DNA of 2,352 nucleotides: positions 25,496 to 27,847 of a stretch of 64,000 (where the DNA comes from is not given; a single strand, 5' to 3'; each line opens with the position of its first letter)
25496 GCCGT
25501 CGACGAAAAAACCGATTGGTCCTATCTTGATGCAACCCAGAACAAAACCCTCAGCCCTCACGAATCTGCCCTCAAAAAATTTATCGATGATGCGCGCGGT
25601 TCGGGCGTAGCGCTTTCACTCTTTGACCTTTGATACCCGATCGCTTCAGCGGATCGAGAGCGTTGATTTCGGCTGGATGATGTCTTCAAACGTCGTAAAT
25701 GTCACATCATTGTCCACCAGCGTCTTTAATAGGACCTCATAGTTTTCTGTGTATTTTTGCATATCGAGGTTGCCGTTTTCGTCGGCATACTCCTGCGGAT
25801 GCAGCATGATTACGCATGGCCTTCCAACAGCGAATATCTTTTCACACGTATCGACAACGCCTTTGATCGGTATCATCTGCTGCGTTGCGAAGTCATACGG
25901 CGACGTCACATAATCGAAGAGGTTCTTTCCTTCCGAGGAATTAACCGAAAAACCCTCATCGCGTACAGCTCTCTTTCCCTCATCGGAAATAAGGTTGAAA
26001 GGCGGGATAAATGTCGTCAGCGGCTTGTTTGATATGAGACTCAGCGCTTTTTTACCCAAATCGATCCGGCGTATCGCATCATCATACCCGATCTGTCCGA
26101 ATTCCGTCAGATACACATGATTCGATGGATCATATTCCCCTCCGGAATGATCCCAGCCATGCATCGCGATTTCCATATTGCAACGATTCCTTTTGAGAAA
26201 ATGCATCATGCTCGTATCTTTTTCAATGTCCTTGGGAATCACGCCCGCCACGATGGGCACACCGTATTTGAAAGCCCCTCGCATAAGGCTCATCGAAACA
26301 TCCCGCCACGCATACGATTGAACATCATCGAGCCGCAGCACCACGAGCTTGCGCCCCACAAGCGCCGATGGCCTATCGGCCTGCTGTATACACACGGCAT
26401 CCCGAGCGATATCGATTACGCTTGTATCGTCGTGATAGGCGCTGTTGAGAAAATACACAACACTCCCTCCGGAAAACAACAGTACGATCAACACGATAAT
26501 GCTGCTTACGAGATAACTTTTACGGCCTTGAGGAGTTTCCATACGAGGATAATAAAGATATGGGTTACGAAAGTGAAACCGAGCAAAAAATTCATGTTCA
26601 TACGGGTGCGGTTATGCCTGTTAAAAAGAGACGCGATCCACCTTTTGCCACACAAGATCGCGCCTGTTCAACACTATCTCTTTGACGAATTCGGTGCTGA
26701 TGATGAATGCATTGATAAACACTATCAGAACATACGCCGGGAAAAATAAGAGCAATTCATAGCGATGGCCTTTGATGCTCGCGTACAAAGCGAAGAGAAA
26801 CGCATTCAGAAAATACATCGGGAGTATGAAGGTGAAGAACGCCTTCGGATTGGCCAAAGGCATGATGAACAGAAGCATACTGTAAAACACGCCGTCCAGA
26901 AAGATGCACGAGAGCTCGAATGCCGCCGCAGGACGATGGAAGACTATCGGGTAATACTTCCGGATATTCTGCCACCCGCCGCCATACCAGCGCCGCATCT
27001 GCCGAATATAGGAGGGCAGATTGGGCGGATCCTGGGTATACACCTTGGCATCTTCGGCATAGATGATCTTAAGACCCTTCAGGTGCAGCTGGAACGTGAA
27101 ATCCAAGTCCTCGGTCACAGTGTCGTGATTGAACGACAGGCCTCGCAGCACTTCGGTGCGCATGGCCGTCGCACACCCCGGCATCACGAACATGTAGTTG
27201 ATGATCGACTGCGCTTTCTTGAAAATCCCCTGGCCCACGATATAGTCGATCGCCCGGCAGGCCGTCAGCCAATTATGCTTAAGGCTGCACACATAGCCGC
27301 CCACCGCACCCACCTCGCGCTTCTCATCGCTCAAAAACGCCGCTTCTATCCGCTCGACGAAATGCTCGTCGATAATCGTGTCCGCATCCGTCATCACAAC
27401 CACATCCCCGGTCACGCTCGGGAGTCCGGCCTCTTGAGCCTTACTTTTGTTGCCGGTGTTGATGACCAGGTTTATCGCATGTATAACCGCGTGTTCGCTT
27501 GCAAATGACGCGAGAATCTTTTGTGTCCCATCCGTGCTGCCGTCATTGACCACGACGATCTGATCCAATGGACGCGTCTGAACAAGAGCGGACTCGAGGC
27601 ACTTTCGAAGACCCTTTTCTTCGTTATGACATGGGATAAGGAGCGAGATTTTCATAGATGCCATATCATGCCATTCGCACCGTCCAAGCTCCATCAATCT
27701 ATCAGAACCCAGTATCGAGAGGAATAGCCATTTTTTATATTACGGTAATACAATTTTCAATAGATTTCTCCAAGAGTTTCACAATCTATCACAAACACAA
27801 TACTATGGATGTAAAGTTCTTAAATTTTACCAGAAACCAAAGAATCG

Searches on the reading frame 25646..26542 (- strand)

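Call 71: search_protein_families(library=pfam, proteins=[window:25646-26542:-], max_evalue=0.00001)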
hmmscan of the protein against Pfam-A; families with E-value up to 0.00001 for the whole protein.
window:25646-26542:- (298 aa): 1 family
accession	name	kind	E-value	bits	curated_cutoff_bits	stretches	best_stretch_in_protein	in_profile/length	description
PF10096.14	DUF2334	-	5.9e-11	42.8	26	1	68-256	3-191/203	Uncharacterized protein conserved in bacteria (DUF2334)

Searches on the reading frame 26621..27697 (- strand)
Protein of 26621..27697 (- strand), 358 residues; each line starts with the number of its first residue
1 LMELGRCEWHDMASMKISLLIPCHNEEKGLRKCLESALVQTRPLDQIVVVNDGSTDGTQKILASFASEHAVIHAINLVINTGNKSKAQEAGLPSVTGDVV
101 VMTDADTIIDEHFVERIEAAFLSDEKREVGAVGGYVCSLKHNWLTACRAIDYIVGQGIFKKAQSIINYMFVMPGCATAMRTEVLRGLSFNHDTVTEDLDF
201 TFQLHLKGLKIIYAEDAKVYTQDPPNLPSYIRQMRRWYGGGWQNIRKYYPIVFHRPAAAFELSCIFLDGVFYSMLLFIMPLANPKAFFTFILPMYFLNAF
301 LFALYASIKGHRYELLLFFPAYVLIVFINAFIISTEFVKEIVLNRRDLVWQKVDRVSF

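Call 71: search_protein_families(library=pfam, proteins=[window:26621-27697:-], max_evalue=0.00001)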
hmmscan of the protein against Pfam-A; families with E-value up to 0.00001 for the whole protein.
window:26621-27697:- (358 aa): 3 families
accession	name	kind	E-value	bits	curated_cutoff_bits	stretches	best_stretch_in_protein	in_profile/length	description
PF13641.12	Glyco_tranf_2_3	-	3.5e-30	106.2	27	1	17-240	3-230/230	Glycosyltransferase like family 2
PF00535.33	Glycos_transf_2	-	1.3e-25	90.7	23.3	1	18-184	1-164/168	Glycosyl transferase family 2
PF13632.12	Glyco_trans_2_3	-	2.9e-23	83.2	27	1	100-301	2-197/198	Glycosyl transferase family group 2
